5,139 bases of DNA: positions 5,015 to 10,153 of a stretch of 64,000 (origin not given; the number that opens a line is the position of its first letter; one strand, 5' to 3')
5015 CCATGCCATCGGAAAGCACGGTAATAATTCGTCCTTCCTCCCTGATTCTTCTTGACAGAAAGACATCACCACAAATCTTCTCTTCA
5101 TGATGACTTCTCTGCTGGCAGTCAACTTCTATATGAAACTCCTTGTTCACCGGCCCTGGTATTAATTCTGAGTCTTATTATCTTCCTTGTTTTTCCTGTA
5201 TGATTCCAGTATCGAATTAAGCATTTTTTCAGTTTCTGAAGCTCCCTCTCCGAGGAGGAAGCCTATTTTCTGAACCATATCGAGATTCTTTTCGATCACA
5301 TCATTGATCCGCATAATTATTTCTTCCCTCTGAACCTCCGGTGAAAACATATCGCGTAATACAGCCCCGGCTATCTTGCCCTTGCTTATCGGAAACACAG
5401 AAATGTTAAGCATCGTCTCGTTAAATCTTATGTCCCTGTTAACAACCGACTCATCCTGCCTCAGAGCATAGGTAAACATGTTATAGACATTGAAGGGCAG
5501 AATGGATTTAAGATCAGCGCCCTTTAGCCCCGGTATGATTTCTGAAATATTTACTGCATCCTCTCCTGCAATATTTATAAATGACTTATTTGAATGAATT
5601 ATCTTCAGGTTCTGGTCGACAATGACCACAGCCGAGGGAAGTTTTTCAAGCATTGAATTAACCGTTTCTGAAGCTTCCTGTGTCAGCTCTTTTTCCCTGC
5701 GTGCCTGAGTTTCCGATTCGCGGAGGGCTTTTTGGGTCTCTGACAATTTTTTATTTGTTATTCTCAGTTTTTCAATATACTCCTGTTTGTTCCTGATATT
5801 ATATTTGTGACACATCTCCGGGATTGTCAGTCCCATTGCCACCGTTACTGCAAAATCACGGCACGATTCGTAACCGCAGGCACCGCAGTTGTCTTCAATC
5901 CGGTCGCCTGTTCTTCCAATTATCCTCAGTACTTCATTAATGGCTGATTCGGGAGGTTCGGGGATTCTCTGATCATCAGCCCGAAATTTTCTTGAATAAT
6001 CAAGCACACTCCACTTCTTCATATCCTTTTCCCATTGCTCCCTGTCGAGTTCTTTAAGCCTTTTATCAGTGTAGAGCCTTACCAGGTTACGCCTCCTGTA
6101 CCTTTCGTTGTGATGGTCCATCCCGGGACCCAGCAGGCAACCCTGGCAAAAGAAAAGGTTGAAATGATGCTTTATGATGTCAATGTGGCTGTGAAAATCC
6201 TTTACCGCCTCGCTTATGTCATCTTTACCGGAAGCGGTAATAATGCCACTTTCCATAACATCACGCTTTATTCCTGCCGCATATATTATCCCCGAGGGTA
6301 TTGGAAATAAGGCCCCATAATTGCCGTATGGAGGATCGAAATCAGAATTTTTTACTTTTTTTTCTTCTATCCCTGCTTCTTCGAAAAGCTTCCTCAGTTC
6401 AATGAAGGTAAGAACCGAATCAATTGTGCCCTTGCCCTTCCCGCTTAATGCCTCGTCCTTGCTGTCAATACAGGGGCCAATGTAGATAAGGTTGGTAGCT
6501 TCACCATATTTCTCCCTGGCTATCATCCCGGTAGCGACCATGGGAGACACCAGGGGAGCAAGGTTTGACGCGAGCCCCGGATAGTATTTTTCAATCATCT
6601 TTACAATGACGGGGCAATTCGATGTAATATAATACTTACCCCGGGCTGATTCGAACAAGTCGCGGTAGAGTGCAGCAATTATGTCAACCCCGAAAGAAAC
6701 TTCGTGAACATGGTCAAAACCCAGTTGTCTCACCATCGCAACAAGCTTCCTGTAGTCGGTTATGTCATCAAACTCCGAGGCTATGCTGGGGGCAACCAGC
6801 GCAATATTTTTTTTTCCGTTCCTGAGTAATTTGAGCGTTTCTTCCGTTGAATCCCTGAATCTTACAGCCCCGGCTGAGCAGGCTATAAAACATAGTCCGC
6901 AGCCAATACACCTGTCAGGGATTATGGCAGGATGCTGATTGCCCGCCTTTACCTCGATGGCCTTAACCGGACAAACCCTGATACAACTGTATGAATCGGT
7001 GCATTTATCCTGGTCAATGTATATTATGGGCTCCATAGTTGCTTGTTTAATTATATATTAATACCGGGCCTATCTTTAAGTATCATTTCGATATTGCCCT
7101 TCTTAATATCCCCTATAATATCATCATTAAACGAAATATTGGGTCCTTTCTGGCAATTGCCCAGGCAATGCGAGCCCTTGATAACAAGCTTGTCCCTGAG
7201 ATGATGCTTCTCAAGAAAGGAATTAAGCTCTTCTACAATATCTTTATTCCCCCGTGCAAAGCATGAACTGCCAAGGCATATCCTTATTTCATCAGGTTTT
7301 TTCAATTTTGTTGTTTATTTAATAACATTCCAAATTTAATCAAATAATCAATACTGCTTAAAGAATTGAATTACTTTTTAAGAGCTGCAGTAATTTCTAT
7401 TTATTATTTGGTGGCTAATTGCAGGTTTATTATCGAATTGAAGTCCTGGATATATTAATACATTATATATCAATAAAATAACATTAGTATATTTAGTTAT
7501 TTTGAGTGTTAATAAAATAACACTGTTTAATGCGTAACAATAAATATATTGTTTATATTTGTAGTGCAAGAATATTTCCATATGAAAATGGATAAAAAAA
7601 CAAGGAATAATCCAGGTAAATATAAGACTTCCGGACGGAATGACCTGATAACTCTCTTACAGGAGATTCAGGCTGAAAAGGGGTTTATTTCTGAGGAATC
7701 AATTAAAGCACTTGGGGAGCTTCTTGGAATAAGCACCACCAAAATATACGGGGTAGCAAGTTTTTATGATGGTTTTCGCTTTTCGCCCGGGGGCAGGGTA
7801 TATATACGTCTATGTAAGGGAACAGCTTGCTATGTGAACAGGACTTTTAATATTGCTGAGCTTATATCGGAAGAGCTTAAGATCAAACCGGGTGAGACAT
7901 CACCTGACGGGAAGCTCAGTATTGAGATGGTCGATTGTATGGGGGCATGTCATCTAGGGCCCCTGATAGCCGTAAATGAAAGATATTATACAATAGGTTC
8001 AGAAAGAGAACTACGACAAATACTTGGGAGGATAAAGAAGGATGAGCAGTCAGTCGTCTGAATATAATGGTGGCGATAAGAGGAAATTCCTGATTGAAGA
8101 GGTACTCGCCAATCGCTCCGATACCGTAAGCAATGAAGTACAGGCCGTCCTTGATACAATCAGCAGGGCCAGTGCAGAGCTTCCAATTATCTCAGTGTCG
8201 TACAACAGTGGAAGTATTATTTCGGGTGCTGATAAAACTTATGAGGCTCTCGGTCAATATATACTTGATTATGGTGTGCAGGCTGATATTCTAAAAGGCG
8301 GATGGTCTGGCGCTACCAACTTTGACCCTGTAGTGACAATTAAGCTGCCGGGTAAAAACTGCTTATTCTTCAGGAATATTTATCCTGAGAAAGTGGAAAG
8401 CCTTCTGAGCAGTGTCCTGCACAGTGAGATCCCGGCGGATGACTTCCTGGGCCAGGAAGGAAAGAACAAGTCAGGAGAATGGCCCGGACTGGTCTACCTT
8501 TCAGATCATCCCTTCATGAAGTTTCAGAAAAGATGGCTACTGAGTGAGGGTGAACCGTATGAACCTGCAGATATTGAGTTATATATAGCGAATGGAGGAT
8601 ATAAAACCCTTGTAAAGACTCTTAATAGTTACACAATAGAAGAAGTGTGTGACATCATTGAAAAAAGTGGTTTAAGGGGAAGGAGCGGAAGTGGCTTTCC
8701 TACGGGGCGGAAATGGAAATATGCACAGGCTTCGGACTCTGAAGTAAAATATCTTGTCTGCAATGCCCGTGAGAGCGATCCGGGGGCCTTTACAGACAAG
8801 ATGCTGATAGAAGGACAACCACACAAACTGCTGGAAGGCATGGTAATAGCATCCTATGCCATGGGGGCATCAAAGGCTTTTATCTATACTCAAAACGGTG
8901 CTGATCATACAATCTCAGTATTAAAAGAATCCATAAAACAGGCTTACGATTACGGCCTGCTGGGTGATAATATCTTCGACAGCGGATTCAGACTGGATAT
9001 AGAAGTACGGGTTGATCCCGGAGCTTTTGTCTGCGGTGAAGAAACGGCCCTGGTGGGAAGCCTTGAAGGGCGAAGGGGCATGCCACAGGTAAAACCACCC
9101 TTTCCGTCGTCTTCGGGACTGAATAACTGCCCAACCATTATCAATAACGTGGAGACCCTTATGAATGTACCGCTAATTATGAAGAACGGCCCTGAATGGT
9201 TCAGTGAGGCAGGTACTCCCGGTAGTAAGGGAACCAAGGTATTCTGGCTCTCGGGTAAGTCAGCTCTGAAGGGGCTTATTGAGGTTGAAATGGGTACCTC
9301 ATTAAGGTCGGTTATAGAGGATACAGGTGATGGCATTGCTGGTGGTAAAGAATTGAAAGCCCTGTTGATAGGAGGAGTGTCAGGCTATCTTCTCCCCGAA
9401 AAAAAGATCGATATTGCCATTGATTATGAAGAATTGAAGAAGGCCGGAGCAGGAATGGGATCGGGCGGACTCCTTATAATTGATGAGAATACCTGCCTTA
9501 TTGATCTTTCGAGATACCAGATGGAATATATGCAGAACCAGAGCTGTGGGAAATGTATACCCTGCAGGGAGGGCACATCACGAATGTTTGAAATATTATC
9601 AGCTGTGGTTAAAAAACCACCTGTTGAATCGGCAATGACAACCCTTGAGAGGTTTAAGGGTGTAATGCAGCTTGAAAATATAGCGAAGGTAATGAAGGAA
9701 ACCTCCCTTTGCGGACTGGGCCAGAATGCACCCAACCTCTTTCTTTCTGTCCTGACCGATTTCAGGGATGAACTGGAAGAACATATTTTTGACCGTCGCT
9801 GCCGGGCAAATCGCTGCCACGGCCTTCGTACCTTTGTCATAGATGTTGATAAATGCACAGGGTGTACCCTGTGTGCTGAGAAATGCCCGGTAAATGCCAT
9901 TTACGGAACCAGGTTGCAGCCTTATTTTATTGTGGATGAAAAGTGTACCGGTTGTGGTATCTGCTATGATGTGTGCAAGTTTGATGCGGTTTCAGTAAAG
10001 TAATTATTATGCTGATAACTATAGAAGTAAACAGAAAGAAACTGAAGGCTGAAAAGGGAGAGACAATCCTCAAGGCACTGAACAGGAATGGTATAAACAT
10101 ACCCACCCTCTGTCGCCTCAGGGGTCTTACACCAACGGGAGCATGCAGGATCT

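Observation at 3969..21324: Two differently wired H2-sensor modules plus Rex surround a HydCBA-type [FeFe]-hydrogenase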

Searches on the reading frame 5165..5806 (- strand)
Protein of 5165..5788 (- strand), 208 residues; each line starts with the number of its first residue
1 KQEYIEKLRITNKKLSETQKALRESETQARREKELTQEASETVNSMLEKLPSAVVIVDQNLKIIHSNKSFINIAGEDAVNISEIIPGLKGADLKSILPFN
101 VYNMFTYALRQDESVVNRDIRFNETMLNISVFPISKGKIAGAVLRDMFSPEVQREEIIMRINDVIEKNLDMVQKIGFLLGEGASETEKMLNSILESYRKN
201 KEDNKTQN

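Call 35: search_protein_families(library=pfam, proteins=[window:5165-5788:-], max_evalue=10)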
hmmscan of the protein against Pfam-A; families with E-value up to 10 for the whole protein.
seq(208 aa): 5 families
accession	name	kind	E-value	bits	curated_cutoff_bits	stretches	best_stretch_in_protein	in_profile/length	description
PF13188.13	PAS_8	-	0.0037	17.6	21.8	1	44-88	4-50/65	PAS domain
PF13426.13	PAS_9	-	0.0079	16.9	27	1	51-147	1-101/103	PAS domain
PF00989.32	PAS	-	0.032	14.7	22.6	1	44-75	4-35/113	PAS fold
PF08448.16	PAS_4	-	0.057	14.1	23.1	1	47-78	1-32/110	PAS fold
PF13596.12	PAS_10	-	0.39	11.8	22.1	1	44-144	2-100/106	PAS domain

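Call 61: search_solved_structures(query=A3, max_evalue=10)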
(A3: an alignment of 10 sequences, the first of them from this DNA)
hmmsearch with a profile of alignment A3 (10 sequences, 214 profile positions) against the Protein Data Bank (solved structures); distinct sequences matched with E-value up to 10: 13.
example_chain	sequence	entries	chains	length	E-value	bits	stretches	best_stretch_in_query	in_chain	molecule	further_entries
4hi4_A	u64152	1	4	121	0.023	17.6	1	49-95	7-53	Aerotaxis transducer Aer2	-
9qq6_A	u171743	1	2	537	0.048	16.5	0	43-80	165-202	histidine kinase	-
3vol_A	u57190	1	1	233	0.054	16.3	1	49-94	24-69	Aerotaxis transducer Aer2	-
9o1o_B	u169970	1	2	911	0.74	12.6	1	86-125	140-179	Anoctamin-6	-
6p46_A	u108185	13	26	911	0.74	12.6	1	86-125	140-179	Anoctamin-6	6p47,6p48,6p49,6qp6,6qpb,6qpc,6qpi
9o1p_A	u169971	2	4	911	0.74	12.6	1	86-125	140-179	Anoctamin-6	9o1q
8bc0_A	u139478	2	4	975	0.81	12.5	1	86-125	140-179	Anoctamin-6 | Anoctamin-6,mTMEM16F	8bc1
8b8g_A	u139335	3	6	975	0.81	12.5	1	86-125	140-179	Anoctamin-6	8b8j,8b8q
8b8k_A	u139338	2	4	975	0.81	12.5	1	86-125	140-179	Anoctamin-6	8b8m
8sun_A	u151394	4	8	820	0.84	12.4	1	86-125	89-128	Anoctamin-6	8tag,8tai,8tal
5eqt_A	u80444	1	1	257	0.96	12.3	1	67-118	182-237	Proteasome-activating nucleotidase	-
9hqp_A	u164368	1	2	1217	1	12.2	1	86-125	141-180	Anoctamin-6,Yellow Fluorescent Protein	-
7a26_AAA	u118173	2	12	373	1.2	12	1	147-194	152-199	SmhA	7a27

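Call 70: predict_structure(alignment_id=A3)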
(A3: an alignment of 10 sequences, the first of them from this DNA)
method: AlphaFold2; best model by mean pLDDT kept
length: 214 residues; sequences in the alignment: 10
mean_pLDDT: 69.6   pTM: 0.50
mean pLDDT of the five models: 69.6, 69.1, 69.1, 50.7, 50.5
residues with pLDDT >= 90: 0; 70-90: 121; 50-70: 67; < 50: 26
segments of 3 or more residues with pLDDT < 50: 157-160, 162-164, 166-168, 181-188, 212-214
pLDDT, mean of each block of 10 residues (from residue 1): 66 79 78 69 61 70 86 82 79 81 83 75 78 80 80 58 49 51 45 61 61 45
secondary structure, 60 per line:
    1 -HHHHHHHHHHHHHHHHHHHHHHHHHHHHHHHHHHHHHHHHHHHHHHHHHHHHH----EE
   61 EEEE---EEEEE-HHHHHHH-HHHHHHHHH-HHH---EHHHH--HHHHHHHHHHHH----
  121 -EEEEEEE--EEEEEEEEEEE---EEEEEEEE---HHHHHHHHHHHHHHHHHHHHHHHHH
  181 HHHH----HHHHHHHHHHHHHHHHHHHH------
elements in order: H2-54 E59-64 E68-72 H74-80 H82-90 H99-102 H105-116 E122-128 E131-141 E145-152 H156-184 H189-208

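Call 73: fold_search(model_id=the predicted structure, library=pdb)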
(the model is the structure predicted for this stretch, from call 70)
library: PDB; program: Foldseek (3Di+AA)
matches with E <= 10: 1406; with E <= 0.001: 132
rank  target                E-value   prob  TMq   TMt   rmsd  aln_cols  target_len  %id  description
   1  3vol                  5.1e-07  1.00  0.38  0.55   8.2       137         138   17  X-ray Crystal Structure of PAS-HAMP Aer2 in the CN-bound Form (released 2012-05-23)
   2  9a5d_A                2.4e-06  1.00  0.39  0.16  10.2       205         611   16  Integrative model of WALK-YYCH by crosslinking MS and deep learning (released 2024-09-18)
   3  4hi4_A                2.7e-06  1.00  0.36  0.60   5.9       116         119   19  Crystal structure of the 5-coordinate ferric heme-binding PAS domain of Aer2 from P. aeruginosa (released 2013-01-09)
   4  2gj3_B                2.9e-06  1.00  0.36  0.59   4.7       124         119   18  Crystal structure of the FAD-containing PAS domain of the protein NifL from Azotobacter vinelandii. (released 2007-03-06)
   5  9qq6_A                4.5e-06  1.00  0.36  0.17   7.5       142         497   18  Structure of the Azotobacter vinelandii NifL-NifA complex (released 2025-06-18)
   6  2pyp                  5.8e-06  1.00  0.37  0.60   3.3       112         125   13  PHOTOACTIVE YELLOW PROTEIN, PHOTOSTATIONARY STATE, 50% GROUND STATE, 50% BLEACHED (released 1998-04-29)
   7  7spv                  6.1e-06  1.00  0.39  0.65   2.9       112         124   14  Crystal structure of photoactive yellow protein (PYP); F92oCNF construct (released 2022-05-11)
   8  7spw                  7.4e-06  1.00  0.39  0.64   2.9       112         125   14  Crystal structure of photoactive yellow protein (PYP); F62oCNF construct (released 2022-05-11)
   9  2phy                  7.4e-06  1.00  0.37  0.60   3.3       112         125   13  PHOTOACTIVE YELLOW PROTEIN, DARK STATE (UNBLEACHED) (released 1995-10-15)
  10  8e1l                  7.4e-06  1.00  0.37  0.60   3.3       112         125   13  Crystal structure of photoactive yellow protein (PYP); F96oCNF M100N construct (released 2022-08-24)
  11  2gj3_A                1.0e-05  1.00  0.39  0.65   3.9       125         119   20  Crystal structure of the FAD-containing PAS domain of the protein NifL from Azotobacter vinelandii. (released 2007-03-06)
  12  8e1k                  1.1e-05  1.00  0.37  0.60   3.3       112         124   13  Crystal structure of photoactive yellow protein (PYP); F96oCNF M100Q construct (released 2022-08-24)
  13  2qkp_B                1.4e-05  1.00  0.36  0.53   4.7       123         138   15  Crystal structure of C-terminal domain of SMU_1151c from Streptococcus mutans (released 2007-07-24)
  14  1uwn                  1.5e-05  1.00  0.37  0.60   3.3       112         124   13  The Initial Events in the Photocycle of Photoactive Yellow Protein: A Common Mechanism on Light Activation in Photorecep (released 2004-03-25)
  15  2qj7                  1.6e-05  1.00  0.38  0.61   3.2       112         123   13  PYP ultra-high resolution of a bacterial photoreceptor (released 2008-05-20)
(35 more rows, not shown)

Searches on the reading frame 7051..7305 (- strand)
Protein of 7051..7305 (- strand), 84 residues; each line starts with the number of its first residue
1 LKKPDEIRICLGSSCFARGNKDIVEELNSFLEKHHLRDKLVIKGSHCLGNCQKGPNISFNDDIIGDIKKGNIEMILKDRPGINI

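Call 3: search_protein_families(library=pfam, proteins=[window:7051-7305:-])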
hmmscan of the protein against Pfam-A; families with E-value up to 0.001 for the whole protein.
window:7051-7305:- (84 aa): 1 family
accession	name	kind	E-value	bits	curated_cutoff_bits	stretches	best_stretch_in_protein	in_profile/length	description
PF01257.25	2Fe-2S_thioredx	-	8.4e-11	42.4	24.8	1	6-78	67-143/145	Thioredoxin-like [2Fe-2S] ferredoxin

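Call 5: search_protein_families(library=ncbifam, proteins=[window:7051-7305:-], max_evalue=0.01)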
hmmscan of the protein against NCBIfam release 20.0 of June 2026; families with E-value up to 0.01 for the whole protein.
window:7051-7305:- (84 aa): 8 families
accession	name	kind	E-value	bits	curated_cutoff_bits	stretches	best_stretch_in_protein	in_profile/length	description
NF005722.0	PRK07539.1-2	equivalog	2.2e-09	37.6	141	1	7-78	80-155/157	NADH-quinone oxidoreductase subunit NuoE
TIGR01958.1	nuoE_fam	subfamily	1.5e-08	34.9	142.4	1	6-77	70-145/148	NADH-quinone oxidoreductase subunit NuoE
NF004638.0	PRK05988.1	equivalog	3.2e-07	30.3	198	1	7-77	81-155/159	formate dehydrogenase subunit gamma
NF005725.0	PRK07539.1-5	equivalog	4.6e-07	29.7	220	1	6-77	94-169/174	NADH-quinone oxidoreductase subunit NuoE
NF005747.0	PRK07571.1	equivalog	2.3e-06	27.4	224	1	8-76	93-165/173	bidirectional hydrogenase complex protein HoxE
NF041612.1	fdxn_Clost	equivalog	4.7e-05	23.9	150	1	14-76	23-87/102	2Fe-2S ferredoxin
NF041613.1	fdxn_Azotob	equivalog_domain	8.5e-05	22.8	195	1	13-58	22-67/107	2Fe-2S ferredoxin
NF005724.0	PRK07539.1-4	equivalog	0.00028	20.8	280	1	6-77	95-170/240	NADH-quinone oxidoreductase subunit NuoE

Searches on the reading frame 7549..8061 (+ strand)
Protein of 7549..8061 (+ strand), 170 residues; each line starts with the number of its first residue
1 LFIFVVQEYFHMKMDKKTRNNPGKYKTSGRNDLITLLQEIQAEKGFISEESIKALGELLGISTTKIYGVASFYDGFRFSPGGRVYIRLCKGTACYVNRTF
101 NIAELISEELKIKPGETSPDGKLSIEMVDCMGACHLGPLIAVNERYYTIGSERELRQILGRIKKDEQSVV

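Call 3: search_protein_families(library=pfam, proteins=[window:7549-8061:+])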
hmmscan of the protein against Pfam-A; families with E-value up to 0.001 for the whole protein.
window:7549-8061:+ (170 aa): 1 family
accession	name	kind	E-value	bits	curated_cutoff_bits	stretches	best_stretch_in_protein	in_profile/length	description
PF01257.25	2Fe-2S_thioredx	-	1.7e-39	135.4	24.8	1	25-162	8-144/145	Thioredoxin-like [2Fe-2S] ferredoxin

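Call 5: search_protein_families(library=ncbifam, proteins=[window:7549-8061:+], max_evalue=0.01)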
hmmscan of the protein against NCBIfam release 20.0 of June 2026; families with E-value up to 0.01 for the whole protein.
window:7549-8061:+ (170 aa): 9 families
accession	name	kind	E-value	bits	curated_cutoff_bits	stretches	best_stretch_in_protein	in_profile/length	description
NF005722.0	PRK07539.1-2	equivalog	4.2e-36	124.4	141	1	19-161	14-155/157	NADH-quinone oxidoreductase subunit NuoE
TIGR01958.1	nuoE_fam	subfamily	6.7e-35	120.4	142.4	1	24-161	8-146/148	NADH-quinone oxidoreductase subunit NuoE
NF005747.0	PRK07571.1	equivalog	3.7e-29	101.6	224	1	28-142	34-148/173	bidirectional hydrogenase complex protein HoxE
NF005725.0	PRK07539.1-5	equivalog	1.2e-27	96.7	220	1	18-164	29-173/174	NADH-quinone oxidoreductase subunit NuoE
NF005721.0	PRK07539.1-1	equivalog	6.5e-27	94.5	308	1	13-167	29-182/292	NADH-quinone oxidoreductase subunit NuoE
NF004638.0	PRK05988.1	equivalog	1.2e-26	93.4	198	1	32-163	27-158/159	formate dehydrogenase subunit gamma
NF005724.0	PRK07539.1-4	equivalog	2.3e-23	83.3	280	1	22-166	30-176/240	NADH-quinone oxidoreductase subunit NuoE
NF005723.0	PRK07539.1-3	equivalog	2.9e-21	76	226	1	31-159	24-153/158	NADH-quinone oxidoreductase subunit NuoE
NF009040.0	PRK12373.1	equivalog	3.3e-19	69.9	514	1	32-168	38-175/400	NADH-quinone oxidoreductase subunit E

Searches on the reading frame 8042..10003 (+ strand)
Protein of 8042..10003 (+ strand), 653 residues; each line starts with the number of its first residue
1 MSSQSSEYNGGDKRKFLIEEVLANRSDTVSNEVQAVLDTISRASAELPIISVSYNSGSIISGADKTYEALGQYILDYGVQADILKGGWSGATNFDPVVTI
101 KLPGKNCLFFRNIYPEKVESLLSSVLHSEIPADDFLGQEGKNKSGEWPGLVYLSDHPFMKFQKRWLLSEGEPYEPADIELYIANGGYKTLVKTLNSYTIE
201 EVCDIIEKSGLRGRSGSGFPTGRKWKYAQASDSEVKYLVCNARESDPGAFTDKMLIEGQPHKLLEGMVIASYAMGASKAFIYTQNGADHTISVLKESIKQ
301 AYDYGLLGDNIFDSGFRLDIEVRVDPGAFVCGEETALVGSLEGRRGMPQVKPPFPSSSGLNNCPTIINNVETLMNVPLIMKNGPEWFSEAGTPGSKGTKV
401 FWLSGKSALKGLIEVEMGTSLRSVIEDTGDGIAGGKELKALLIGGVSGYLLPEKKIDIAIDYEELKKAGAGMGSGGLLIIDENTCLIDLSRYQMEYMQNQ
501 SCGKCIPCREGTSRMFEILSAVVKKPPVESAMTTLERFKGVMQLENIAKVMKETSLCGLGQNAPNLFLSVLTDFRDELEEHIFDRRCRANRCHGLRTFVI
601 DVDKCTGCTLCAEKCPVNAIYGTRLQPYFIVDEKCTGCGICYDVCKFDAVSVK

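Call 3: search_protein_families(library=pfam, proteins=[window:8042-10003:+])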
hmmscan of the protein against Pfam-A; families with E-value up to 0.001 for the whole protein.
window:8042-10003:+ (653 aa): 9 families
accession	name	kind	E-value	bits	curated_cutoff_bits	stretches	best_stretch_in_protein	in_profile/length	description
PF01512.22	Complex1_51K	-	4.6e-42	143.9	31.2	1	206-377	1-149/150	Nuo51 FMN-binding domain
PF10589.14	NADH_4Fe-4S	-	3.1e-23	81.9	23.5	1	489-581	2-85/85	NADH-ubiquinone oxidoreductase-F iron-sulfur binding region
PF00037.32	Fer4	-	2e-13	50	21.1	2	599-621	2-24/24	4Fe-4S binding domain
PF14697.11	Fer4_21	-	1.4e-08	35.1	35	1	599-650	2-57/59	4Fe-4S dicluster domain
PF12837.12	Fer4_6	-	4.8e-08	33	25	1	598-620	2-24/24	4Fe-4S binding domain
PF13187.11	Fer4_9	-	1.3e-07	32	27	1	604-647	1-49/52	4Fe-4S dicluster domain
PF13237.11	Fer4_10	-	2.5e-07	30.9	25.5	1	599-645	3-52/53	4Fe-4S dicluster domain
PF12838.12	Fer4_7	-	5.8e-07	30.3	27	1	604-649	1-52/52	4Fe-4S dicluster domain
PF12797.12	Fer4_2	-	2.5e-06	27.5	24.5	2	628-646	3-21/22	4Fe-4S binding domain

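Call 5: search_protein_families(library=ncbifam, proteins=[window:8042-10003:+], max_evalue=0.01)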
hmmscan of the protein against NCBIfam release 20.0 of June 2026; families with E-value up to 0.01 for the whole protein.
window:8042-10003:+ (653 aa): 52 families (the best 25 are shown)
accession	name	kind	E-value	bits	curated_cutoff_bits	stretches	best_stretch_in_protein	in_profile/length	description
TIGR01959.1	nuoF_fam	equivalog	9.8e-126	419.5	558.65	1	174-582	10-410/410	NADH-quinone oxidoreductase subunit NuoF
NF010120.0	PRK13596.1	equivalog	6.2e-103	344.6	389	1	191-588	32-423/433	NADH-quinone oxidoreductase subunit NuoF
NF008436.0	PRK11278.1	equivalog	5.8e-90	302.3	749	1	174-596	23-440/448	NADH-quinone oxidoreductase subunit NuoF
TIGR01944.1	rnfB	subfamily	7.5e-13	48.4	68.7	1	596-652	106-162/190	RnfABCDGE type electron transport complex subunit B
NF005415.0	PRK06991.1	equivalog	2e-11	44.1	281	1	598-651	80-133/284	electron transport complex subunit RsxB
NF003454.1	PRK05035.1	equivalog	4.4e-11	42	345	1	192-458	116-345/556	electron transport complex subunit RsxC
NF003475.0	PRK05113.1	equivalog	5.2e-11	42.8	203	1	596-652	106-162/190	electron transport complex subunit RsxB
TIGR04481.1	PR_assoc_PrdC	equivalog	3.4e-10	39.3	490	1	200-429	74-269/425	proline reductase-associated electron transfer protein PrdC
TIGR01945.1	rnfC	subfamily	2.3e-09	36.3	245.95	1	193-300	115-220/435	RnfABCDGE type electron transport complex subunit C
NF058577.1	FdxA_fam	equivalog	8.2e-09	35.5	65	1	599-649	4-52/52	4Fe-4S ferredoxin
NF038196.1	ferrodoxin_EFR1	subfamily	2.2e-08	34.5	75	1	579-652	162-231/242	EFR1 family ferrodoxin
NF006446.0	PRK08764.1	equivalog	1.8e-07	31.1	220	1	583-652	68-135/139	Rnf electron transport complex subunit RnfB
NF040770.1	hetero_SS_HdrA2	exception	1.9e-07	29.6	1100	1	599-652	573-625/777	CoB-CoM heterodisulfide reductase HdrA2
TIGR02179.1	PorD_KorD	subfamily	7.1e-07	29.2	60.05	1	599-651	21-73/78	2-oxoacid:acceptor oxidoreductase, delta subunit, pyruvate/2-ketoisovalerate family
TIGR02700.1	flavo_MJ0208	hypoth_equivalog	1.6e-06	27.6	251.35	1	597-650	142-194/234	dihydromethanopterin reductase (acceptor)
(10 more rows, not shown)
